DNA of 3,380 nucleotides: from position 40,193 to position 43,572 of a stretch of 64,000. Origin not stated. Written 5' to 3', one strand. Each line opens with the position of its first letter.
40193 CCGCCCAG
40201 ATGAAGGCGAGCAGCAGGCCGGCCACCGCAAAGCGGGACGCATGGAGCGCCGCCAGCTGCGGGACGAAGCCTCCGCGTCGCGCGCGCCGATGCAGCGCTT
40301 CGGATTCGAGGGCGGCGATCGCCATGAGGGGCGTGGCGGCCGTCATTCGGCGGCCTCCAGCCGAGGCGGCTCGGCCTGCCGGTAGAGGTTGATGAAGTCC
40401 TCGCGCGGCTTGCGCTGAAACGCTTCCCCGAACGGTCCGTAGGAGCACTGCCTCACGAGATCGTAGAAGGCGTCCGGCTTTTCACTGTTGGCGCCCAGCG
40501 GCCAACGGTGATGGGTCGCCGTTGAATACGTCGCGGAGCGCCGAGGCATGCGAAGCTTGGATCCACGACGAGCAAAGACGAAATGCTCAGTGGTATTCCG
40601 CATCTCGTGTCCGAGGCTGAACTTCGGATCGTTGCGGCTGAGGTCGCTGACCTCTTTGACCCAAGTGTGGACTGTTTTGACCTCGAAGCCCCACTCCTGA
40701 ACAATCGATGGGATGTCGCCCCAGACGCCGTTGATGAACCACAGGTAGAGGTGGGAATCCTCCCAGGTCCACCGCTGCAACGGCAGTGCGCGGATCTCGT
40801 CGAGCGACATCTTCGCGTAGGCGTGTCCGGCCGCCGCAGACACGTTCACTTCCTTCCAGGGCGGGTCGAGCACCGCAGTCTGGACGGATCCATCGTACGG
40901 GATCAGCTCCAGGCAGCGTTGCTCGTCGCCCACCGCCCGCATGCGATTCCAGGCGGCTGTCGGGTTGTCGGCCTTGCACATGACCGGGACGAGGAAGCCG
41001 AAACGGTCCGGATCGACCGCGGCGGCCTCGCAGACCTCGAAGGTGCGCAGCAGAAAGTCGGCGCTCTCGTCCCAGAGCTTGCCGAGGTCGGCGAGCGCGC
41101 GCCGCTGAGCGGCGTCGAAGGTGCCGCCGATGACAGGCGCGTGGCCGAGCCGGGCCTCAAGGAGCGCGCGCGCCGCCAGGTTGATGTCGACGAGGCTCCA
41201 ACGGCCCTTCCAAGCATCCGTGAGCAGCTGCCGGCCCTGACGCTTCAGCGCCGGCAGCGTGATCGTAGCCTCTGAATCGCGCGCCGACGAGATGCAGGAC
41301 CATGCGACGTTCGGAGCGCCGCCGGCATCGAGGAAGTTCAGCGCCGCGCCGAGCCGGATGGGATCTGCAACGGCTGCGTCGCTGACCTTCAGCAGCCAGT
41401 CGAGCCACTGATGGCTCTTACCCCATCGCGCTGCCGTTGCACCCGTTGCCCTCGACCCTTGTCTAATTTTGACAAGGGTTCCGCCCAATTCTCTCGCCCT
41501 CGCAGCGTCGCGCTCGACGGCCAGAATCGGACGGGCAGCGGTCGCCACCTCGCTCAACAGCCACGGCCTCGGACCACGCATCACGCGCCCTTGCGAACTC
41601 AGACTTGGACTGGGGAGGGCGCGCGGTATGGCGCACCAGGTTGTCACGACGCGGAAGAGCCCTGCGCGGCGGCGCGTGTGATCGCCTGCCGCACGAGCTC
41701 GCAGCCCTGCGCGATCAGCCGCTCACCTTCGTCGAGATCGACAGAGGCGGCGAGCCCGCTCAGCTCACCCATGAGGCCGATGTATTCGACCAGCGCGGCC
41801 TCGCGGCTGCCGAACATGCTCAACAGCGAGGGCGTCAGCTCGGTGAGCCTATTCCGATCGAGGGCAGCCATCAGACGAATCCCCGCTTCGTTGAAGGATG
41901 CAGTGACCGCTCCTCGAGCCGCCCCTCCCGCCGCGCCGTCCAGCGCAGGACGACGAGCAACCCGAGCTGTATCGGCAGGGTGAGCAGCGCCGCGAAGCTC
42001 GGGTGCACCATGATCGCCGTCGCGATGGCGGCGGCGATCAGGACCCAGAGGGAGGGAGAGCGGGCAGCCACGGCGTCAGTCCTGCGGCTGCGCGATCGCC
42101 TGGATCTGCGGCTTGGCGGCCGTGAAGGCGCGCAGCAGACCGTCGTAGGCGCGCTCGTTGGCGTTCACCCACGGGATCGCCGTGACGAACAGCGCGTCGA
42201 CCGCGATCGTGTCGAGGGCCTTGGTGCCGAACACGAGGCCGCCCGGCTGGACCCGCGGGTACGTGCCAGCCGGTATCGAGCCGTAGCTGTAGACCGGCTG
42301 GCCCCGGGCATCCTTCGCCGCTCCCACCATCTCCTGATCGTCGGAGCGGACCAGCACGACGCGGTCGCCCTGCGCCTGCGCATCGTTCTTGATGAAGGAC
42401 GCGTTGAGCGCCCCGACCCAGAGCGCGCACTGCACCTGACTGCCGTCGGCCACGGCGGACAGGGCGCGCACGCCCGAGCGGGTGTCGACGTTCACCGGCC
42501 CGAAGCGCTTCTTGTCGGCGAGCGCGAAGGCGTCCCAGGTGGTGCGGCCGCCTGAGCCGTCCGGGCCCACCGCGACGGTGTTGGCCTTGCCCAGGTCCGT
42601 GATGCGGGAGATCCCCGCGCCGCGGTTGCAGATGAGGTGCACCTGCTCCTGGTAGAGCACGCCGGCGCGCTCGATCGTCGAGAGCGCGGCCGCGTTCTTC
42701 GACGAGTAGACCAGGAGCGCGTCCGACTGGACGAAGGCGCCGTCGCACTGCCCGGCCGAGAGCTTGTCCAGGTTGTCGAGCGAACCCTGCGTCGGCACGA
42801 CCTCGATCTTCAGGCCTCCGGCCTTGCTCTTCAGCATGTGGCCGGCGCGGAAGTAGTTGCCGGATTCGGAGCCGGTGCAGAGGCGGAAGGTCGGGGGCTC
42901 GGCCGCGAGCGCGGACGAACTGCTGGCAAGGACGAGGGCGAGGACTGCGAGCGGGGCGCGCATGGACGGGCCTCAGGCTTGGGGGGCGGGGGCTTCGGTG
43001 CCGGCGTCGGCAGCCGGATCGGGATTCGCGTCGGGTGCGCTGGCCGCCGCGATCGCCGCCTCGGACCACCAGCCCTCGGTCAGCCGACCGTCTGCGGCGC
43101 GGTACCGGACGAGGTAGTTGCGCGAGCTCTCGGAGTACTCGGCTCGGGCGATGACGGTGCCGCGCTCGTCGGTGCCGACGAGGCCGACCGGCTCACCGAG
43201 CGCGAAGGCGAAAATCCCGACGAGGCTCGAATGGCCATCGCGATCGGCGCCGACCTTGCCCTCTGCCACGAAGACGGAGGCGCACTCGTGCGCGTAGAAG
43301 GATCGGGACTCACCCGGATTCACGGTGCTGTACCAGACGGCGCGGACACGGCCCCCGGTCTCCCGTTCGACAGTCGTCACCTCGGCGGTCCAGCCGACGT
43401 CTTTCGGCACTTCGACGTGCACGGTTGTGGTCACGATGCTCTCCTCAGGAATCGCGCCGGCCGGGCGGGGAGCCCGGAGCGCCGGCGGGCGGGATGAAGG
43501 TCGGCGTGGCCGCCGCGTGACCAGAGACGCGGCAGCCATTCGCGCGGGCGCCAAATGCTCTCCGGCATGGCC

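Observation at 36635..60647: Prophage carries a set of alphaproteobacterial cell-cycle and nucleoid regulator mimics (CtrA-DBD, GcrA-CTD, GapR, MucR) plus an m6A-type methyltransferase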

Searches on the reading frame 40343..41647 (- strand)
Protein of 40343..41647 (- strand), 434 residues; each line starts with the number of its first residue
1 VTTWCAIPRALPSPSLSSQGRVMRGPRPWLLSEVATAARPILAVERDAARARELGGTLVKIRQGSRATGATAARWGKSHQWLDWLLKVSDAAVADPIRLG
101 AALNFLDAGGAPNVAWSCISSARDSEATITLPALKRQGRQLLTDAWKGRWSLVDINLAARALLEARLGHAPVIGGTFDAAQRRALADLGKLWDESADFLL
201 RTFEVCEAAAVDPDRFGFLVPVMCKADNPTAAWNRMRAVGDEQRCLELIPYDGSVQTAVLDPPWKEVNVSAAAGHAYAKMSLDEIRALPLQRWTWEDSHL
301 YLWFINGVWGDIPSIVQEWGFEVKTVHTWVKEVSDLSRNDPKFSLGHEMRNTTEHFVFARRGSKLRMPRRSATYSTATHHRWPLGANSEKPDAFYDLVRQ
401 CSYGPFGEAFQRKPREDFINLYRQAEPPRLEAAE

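Call 3: search_protein_families(library=pfam, proteins=[window:40343-41647:-], max_evalue=0.01)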
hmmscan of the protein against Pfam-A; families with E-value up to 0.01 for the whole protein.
window:40343-41647:- (434 aa): 1 family
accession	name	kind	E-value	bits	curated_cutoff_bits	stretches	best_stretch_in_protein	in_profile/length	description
PF05063.20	MT-A70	-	1.9e-15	57.7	23.9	1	258-402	4-149/172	MT-A70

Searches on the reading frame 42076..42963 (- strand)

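Call 6: search_protein_families(library=phrogs, proteins=[window:42076-42963:-], max_evalue=0.001)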
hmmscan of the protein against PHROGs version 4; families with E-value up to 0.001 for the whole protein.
window:42076-42963:- (295 aa): 1 family
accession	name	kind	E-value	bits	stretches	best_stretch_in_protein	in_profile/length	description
phrog_6856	-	unknown function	1.7e-64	218.9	1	5-292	6-286/288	-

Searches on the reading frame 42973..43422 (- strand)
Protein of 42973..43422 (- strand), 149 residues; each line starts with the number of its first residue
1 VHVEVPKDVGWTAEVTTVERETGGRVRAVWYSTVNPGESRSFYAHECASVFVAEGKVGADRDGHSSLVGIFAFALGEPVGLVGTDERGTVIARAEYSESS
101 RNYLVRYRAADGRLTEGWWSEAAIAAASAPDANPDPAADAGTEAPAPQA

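Call 6: search_protein_families(library=phrogs, proteins=[window:42973-43422:-], max_evalue=0.001)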
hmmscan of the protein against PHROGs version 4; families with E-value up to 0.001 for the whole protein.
window:42973-43422:- (149 aa): 2 families
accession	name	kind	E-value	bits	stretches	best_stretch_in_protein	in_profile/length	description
phrog_8618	-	unknown function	3.6e-19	69.4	1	71-127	3-59/61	-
phrog_1935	-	unknown function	1.2e-11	45.6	1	71-144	18-90/116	-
